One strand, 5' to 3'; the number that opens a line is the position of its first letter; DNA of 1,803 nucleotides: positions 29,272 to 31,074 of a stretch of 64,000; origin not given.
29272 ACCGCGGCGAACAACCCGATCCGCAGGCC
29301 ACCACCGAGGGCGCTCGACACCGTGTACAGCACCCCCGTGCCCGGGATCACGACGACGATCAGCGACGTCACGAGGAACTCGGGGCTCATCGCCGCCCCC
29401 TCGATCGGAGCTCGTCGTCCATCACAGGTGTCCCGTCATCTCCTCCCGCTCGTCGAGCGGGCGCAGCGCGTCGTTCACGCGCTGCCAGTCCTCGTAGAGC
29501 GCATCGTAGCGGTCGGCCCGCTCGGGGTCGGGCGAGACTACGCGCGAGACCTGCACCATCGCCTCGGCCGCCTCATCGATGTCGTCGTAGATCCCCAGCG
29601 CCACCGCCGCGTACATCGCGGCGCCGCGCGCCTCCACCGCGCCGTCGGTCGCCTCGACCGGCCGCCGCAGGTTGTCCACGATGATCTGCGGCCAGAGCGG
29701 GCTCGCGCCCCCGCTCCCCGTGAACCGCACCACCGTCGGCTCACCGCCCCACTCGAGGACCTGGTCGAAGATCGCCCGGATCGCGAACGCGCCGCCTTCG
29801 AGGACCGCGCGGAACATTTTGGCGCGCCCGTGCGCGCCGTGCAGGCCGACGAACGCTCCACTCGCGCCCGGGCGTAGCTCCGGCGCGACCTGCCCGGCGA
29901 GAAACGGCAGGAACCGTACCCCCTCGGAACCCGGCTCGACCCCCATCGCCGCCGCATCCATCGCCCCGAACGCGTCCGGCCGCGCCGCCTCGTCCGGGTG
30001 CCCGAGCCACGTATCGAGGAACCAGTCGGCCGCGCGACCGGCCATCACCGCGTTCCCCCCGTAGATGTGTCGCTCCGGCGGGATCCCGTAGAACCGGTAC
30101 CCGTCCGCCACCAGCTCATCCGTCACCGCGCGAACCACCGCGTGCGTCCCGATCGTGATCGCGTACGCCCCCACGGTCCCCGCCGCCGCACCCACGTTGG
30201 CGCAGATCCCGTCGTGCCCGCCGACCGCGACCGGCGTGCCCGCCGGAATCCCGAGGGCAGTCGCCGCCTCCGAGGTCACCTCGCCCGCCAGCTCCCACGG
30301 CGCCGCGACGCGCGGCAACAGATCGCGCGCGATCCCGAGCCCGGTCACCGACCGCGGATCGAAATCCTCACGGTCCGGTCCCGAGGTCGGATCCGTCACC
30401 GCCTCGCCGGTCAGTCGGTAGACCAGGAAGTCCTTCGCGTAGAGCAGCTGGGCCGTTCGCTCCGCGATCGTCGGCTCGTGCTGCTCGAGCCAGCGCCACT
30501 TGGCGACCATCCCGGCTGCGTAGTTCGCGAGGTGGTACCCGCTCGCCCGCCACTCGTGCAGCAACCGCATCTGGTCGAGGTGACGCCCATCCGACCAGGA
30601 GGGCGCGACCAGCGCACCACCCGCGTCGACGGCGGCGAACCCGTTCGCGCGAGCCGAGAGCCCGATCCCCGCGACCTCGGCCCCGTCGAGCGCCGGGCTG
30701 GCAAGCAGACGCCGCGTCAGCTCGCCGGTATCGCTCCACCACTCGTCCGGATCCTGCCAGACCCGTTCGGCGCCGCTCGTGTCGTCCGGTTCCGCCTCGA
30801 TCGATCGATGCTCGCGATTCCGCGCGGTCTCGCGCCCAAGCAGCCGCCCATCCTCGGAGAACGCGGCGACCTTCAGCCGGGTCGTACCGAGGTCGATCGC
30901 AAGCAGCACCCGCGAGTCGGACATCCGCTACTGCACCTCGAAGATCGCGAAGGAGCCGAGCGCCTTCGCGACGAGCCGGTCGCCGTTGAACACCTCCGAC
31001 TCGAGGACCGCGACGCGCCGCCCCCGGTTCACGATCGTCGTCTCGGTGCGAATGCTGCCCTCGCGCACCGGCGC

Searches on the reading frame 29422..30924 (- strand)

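Call 51: search_protein_families(library=pfam, proteins=[window:29422-30924:-], max_evalue=0.0001)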
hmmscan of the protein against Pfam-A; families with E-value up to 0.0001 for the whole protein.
window:29422-30924:- (500 aa): 2 families
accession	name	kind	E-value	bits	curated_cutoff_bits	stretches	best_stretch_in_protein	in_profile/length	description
PF00370.27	FGGY_N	-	2.7e-31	109.5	28.8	1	7-245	2-245/245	FGGY family of carbohydrate kinases, N-terminal domain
PF02782.22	FGGY_C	-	1.4e-20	74.4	27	1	281-442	34-197/198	FGGY family of carbohydrate kinases, C-terminal domain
